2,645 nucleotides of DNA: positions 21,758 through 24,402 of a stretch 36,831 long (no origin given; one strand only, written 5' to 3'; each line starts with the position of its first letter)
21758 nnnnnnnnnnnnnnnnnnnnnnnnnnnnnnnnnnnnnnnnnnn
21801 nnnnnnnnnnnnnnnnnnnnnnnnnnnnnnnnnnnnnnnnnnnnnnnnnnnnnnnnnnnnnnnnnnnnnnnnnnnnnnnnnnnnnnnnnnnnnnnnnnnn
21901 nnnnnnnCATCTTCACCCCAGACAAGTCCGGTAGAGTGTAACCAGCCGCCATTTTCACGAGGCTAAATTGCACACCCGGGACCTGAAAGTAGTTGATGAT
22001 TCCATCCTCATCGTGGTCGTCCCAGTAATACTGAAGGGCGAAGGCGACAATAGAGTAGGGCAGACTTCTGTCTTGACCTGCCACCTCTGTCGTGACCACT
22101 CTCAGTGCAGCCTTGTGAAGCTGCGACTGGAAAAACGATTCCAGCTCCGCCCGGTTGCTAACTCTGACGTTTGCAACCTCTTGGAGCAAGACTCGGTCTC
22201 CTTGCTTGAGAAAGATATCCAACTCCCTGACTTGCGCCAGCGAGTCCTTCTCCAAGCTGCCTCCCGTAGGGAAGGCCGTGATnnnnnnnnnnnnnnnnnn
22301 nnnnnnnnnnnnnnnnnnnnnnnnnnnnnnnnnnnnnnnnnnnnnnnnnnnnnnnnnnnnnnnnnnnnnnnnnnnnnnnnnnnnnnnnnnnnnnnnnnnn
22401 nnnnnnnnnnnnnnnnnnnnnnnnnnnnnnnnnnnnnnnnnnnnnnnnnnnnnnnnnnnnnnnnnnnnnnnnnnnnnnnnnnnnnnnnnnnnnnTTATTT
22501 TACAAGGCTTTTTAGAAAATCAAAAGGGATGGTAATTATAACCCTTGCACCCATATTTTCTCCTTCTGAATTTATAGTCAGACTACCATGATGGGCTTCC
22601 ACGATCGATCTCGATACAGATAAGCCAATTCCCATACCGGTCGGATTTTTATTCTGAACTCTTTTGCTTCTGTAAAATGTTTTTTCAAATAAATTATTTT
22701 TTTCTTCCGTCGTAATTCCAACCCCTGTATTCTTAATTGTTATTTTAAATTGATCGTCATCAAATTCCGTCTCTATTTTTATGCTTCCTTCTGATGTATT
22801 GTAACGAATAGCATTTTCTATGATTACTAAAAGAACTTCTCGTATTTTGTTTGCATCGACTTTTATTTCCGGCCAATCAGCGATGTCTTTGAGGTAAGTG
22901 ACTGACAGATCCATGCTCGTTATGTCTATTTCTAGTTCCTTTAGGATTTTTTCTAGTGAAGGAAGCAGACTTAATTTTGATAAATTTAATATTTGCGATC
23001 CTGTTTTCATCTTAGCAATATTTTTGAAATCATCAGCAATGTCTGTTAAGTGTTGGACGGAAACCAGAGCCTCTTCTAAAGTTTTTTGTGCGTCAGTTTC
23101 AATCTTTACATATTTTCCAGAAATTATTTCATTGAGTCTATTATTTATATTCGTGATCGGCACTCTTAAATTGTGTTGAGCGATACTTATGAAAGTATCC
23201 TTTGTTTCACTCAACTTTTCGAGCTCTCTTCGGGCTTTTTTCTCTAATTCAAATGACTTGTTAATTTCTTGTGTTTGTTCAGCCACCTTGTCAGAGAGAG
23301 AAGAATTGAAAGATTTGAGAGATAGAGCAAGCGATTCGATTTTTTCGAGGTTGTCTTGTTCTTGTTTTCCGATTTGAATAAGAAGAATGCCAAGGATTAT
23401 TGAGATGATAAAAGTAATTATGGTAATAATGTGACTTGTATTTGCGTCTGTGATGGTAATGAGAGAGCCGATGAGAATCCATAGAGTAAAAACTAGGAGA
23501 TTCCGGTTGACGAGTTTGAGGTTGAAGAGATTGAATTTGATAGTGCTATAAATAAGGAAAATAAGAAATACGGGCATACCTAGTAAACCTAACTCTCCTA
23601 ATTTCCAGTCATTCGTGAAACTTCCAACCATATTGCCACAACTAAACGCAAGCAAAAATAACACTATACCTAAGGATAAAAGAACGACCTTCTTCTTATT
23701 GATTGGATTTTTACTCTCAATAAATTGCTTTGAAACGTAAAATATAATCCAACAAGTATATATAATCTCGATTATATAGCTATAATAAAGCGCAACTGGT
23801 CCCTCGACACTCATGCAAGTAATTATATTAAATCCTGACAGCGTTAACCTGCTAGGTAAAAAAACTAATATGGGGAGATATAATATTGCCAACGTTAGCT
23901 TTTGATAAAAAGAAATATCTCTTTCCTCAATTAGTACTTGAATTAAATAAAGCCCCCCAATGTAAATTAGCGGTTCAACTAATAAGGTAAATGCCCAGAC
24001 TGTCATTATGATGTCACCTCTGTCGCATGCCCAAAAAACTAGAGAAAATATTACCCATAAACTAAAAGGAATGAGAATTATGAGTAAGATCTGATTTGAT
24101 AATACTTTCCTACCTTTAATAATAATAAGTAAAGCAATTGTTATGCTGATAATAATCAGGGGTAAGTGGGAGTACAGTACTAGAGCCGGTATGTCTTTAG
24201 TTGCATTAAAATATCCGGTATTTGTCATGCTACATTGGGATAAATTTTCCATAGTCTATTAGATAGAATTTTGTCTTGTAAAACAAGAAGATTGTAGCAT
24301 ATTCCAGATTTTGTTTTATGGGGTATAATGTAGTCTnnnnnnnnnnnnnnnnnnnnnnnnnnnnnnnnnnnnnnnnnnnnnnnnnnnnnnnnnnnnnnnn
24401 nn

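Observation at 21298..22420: About 1.1-kb island of 50-60 % GC with one secreted protein of foreign appearance, driven by a host-type AT-rich promoter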

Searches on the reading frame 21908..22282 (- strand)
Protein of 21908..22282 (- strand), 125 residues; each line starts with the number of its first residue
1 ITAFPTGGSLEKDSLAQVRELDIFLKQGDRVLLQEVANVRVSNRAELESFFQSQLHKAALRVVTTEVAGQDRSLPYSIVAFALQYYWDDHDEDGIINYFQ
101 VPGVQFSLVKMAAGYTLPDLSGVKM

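Call 85: predict_structure(alignment_id=A2)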
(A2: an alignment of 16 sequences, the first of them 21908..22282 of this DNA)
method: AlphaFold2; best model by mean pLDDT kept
length: 125 residues; sequences in the alignment: 16
mean_pLDDT: 92.0   pTM: 0.84
mean pLDDT of the five models: 92.0, 91.8, 91.2, 90.4, 89.8
residues with pLDDT >= 90: 103; 70-90: 14; 50-70: 5; < 50: 3
segments of 3 or more residues with pLDDT < 50: 1-3
pLDDT, mean of each block of 10 residues (from residue 1): 62 94 97 97 97 98 93 98 87 87 97 96 96
secondary structure, 60 per line:
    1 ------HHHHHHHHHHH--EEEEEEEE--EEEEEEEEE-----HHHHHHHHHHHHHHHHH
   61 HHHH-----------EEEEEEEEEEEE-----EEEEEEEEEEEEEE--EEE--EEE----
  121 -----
elements in order: H7-17 E20-27 E30-38 H44-64 E76-87 E93-106 E109-111 E114-116

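Call 88: fold_search(model_id=the predicted structure, library=pdb)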
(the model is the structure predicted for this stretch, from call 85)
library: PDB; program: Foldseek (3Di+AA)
matches with E <= 10: 950; with E <= 0.001: 0
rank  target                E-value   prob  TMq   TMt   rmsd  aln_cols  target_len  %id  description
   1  5mtj_B                5.9e-02  0.82  0.30  0.37   7.1        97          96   14  Yes1-SH2 in complex with monobody Mb(Yes_1) (released 2017-04-05)
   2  5l2h_A                2.0e-01  0.75  0.33  0.40   5.8        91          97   12  Crystal Structure of W26A mutant of anti-EGFR Centyrin P54AR4-83v2 (released 2016-11-02)
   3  7y5r                  2.2e-01  0.41  0.28  0.32   8.9       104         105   13  Crystal structure of sDscam FNIII2 domain, isoform alpha7 (released 2023-05-24)
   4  3qht_C                2.8e-01  0.66  0.33  0.42   7.5        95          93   12  Crystal Structure of the Monobody ySMB-1 bound to yeast SUMO (released 2011-05-11)
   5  3uyo_D                2.8e-01  0.41  0.27  0.34   9.0        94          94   11  Crystal structure of monobody SH13/ABL1 SH2 domain complex (released 2011-12-28)
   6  8elq_B                2.8e-01  0.35  0.28  0.28   8.3       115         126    4  Crystal structure of SARS-CoV-2 spike protein receptor-binding domain in complex with antibody CC12.1 Fab and nanobody (released 2023-07-05)
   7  6cpg_B                3.0e-01  0.51  0.30  0.39   8.0        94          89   12  Structure of dephosphorylated Aurora A (122-403) in complex with inhibiting monobody and AT9283 in an inactive conform (released 2018-06-27)
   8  3k2m_C                3.0e-01  0.47  0.29  0.35   7.8       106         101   11  Crystal Structure of Monobody HA4/Abl1 SH2 Domain Complex (released 2010-03-31)
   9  3ugx_A                3.0e-01  0.18  0.29  0.13  11.5       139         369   16  Crystal Structure of Visual Arrestin (released 2012-02-08)
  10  5bvi_B                3.2e-01  0.07  0.16  0.12  16.9       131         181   12  X-ray Structure of Interferon Regulatory Factor 4 IAD Domain (released 2015-09-30)
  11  5dft_B                3.4e-01  0.28  0.26  0.32   8.4       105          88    8  Structure of the Eleventh Type III Domain from Human Fibronectin (released 2016-09-14)
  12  9nvx_H                3.6e-01  0.12  0.21  0.21   9.0       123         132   14  Cryo-EM structure of rhesus antibody CI91-Apex1.01 in complex with HIV Env trimer Q23-APEX-GT2 (released 2026-04-01)
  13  8gzx_B                3.8e-01  0.33  0.24  0.33   9.5        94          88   10  Escherichia coli FtsZ complexed with monobody (P212121) (released 2023-07-19)
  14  7r4s_B                3.8e-01  0.09  0.17  0.16  13.6       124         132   13  Crystal structure of PpSB1-LOV-I48T mutant (dark state) (released 2022-12-21)
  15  4rqq_D                3.8e-01  0.06  0.16  0.10  14.8       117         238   10  Crystal structure of human Fab PGDM1400, a broadly reactive and potent HIV-1 neutralizing antibody (released 2014-11-19)
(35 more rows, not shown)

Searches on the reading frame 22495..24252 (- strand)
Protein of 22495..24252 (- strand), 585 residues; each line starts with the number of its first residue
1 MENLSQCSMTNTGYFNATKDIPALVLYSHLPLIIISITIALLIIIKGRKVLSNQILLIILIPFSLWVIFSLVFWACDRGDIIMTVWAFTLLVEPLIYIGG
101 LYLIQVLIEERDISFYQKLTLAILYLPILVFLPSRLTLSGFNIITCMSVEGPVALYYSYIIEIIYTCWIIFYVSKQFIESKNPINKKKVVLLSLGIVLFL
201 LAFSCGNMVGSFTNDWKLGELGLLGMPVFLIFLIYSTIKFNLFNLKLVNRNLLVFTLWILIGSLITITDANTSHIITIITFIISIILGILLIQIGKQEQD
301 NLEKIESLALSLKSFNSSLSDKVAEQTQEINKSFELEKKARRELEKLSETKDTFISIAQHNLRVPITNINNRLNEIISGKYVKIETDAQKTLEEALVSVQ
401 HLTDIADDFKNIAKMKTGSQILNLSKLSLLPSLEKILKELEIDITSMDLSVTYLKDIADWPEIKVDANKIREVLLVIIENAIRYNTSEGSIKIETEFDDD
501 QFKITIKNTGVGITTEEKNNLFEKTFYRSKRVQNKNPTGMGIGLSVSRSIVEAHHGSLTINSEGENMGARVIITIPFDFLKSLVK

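Call 7: search_protein_families(library=pfam, proteins=[window:22495-24252:-], max_evalue=0.1)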
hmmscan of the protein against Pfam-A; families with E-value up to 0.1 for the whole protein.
window:22495-24252:- (585 aa): 8 families
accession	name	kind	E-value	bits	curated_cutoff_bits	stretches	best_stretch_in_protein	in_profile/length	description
PF02518.31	HATPase_c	-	6.6e-22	78.5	26.4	1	466-577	2-109/111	Histidine kinase-, DNA gyrase B-, and HSP90-like ATPase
PF14501.12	HATPase_c_5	-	0.00054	20.3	22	1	471-573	7-101/102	GHKL domain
PF13581.12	HATPase_c_2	-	0.0018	18.7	27.4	1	463-544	22-104/127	Histidine kinase-like ATPase domain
PF00512.31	HisKA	-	0.0021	18.5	26.9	1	351-418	2-66/66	His Kinase A (phospho-acceptor) domain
PF13589.12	HATPase_c_3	-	0.0067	16.9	25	1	472-547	5-80/137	Histidine kinase-, DNA gyrase B-, and HSP90-like ATPase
PF16523.10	betaPIX_CC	-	0.016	15.5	26.8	1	321-347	39-68/85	betaPIX coiled coil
PF08496.15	Peptidase_S49_N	-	0.022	15.3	27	1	274-350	12-87/147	Peptidase family S49 N-terminal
PF07517.20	SecA_DEAD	-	0.092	12.4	24.6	0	325-418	8-100/290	SecA DEAD-like domain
